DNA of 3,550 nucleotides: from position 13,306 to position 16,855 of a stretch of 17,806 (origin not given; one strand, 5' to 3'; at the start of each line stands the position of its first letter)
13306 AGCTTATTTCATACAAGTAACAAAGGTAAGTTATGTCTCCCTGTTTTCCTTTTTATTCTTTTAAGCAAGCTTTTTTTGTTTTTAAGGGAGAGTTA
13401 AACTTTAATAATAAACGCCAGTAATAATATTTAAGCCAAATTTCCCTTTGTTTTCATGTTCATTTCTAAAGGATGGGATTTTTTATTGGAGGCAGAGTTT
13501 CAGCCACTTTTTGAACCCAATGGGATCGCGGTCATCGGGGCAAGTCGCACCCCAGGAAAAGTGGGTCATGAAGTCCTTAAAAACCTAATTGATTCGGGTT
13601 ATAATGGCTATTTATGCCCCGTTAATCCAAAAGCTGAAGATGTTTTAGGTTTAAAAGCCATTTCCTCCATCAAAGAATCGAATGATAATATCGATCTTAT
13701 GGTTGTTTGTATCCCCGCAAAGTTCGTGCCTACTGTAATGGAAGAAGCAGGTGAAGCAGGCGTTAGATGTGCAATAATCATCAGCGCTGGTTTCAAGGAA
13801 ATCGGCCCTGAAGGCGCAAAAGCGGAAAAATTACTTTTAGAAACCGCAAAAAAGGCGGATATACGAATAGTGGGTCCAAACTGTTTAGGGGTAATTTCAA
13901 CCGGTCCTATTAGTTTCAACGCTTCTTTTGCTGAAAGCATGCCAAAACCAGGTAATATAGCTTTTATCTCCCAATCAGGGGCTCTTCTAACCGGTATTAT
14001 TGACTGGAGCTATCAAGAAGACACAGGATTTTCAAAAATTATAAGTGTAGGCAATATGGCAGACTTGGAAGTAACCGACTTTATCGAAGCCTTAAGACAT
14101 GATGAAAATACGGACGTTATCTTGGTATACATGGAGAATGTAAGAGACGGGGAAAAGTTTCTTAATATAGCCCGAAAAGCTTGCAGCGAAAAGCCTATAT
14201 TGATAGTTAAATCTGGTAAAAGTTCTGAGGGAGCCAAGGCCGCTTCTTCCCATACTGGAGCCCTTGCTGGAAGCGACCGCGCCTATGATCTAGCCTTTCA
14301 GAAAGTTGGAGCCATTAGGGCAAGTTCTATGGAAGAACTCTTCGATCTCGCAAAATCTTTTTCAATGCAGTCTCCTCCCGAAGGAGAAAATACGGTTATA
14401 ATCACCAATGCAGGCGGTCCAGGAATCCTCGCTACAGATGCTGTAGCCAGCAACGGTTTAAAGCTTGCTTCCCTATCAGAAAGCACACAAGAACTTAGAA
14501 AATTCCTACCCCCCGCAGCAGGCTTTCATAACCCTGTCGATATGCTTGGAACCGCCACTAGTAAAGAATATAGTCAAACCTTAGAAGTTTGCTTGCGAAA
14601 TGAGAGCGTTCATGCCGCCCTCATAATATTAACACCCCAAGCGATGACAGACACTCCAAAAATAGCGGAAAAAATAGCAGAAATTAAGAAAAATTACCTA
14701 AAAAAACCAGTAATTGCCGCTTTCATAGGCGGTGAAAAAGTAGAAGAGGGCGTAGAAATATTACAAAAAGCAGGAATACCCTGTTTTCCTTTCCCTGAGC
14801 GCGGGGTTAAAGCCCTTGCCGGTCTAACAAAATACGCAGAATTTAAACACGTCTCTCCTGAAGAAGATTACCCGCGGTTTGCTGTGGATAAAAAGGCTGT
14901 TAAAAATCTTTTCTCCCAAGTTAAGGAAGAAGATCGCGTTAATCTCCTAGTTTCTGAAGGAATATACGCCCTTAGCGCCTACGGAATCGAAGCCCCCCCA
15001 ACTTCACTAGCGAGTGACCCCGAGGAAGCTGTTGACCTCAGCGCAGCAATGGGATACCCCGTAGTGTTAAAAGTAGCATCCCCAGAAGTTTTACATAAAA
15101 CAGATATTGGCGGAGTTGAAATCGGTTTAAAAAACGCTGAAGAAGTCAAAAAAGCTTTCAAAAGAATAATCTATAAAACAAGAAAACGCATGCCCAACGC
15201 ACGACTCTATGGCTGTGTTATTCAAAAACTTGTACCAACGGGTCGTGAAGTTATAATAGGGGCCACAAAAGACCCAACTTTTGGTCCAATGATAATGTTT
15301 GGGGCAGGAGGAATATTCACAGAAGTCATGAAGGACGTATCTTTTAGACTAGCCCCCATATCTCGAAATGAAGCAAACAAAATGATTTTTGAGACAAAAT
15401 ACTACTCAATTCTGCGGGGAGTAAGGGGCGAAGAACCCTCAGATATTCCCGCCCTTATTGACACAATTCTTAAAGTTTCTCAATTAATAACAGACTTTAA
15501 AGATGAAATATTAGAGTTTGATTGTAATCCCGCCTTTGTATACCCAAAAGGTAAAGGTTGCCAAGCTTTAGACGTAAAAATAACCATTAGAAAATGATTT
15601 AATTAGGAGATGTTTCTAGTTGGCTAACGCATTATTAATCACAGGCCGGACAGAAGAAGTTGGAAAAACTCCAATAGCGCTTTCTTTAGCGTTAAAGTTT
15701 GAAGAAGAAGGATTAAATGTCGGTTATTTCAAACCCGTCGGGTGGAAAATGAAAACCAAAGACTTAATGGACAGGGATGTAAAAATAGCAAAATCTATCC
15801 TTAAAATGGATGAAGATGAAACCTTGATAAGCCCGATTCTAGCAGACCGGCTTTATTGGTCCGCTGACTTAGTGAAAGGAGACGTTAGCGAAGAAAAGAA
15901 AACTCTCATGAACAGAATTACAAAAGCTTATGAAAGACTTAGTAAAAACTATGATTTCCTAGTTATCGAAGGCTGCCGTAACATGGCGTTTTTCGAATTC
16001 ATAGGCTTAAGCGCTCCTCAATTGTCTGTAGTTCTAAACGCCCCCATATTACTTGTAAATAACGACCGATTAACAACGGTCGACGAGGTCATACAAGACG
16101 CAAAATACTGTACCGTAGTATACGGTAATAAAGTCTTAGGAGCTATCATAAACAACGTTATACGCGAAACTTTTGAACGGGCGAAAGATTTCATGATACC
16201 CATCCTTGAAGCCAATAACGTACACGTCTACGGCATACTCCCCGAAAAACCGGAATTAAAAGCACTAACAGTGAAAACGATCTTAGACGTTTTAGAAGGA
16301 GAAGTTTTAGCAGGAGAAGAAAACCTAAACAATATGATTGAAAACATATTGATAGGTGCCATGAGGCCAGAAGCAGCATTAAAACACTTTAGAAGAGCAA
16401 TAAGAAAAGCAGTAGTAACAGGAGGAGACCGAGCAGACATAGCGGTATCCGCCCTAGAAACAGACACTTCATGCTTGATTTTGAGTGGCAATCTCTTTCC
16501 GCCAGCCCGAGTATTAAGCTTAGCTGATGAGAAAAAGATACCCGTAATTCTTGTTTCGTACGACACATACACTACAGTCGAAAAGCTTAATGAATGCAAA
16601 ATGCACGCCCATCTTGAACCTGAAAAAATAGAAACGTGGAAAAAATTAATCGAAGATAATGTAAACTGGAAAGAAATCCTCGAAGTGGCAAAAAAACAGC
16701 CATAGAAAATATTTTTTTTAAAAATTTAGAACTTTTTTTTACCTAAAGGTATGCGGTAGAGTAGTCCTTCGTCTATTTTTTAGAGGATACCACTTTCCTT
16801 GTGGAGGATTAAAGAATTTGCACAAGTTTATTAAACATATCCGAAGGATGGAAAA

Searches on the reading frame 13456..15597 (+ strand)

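Call 13: search_protein_families(library=pfam, proteins=[window:13456-15597:+])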
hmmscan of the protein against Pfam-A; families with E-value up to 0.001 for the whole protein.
window:13456-15597:+ (713 aa): 6 families
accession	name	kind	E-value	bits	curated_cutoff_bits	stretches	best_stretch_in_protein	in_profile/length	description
PF13549.11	ATP-grasp_5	-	7.6e-77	258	27.6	1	489-711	2-221/221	ATP-grasp domain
PF13607.11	Succ_CoA_lig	-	1.4e-53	180.8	27.4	1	165-301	1-137/138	Succinyl-CoA ligase like flavodoxin domain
PF13380.12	CoA_binding_2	-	4.1e-26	92.1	22.8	1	24-147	3-114/116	CoA binding domain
PF19045.5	Ligase_CoA_2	-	1.3e-20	74.5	23.7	1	314-456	2-150/162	Ligase-CoA domain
PF02629.25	CoA_binding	-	4e-12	47.2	22.3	1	21-112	3-97/97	CoA binding domain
PF00549.24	Ligase_CoA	-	0.00038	21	24.5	0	355-444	20-115/128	CoA-ligase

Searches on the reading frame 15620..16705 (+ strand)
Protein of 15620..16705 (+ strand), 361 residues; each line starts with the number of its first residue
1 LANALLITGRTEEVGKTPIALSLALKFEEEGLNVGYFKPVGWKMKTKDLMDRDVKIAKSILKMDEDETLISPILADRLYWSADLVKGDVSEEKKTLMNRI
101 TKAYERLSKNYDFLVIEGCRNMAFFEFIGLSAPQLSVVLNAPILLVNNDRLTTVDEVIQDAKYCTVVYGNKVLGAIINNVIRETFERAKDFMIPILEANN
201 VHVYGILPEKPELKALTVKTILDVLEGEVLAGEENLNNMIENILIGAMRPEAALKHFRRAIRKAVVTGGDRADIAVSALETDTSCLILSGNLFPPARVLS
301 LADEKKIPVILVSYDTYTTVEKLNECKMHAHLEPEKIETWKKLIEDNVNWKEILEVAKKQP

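Call 13: search_protein_families(library=pfam, proteins=[window:15620-16705:+])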
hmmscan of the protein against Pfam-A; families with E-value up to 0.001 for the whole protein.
window:15620-16705:+ (361 aa): 5 families
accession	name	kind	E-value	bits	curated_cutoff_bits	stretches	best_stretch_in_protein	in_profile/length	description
PF07085.17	DRTGG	-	1.4e-30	105.7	25.2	1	221-326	2-105/105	DRTGG domain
PF13500.12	AAA_26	-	3e-21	76.6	27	1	4-215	2-196/198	AAA domain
PF01656.29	CbiA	-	1e-05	25.9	25.4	1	6-215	2-117/125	CobQ/CobB/MinD/ParA nucleotide binding domain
PF02603.21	Hpr_kinase_N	-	0.00036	21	24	0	273-324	71-122/125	HPr Serine kinase N terminus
PF04122.17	CW_binding_2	-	0.00086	20.3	24.9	0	129-169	27-63/73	Cell wall binding domain 2 (CWB2)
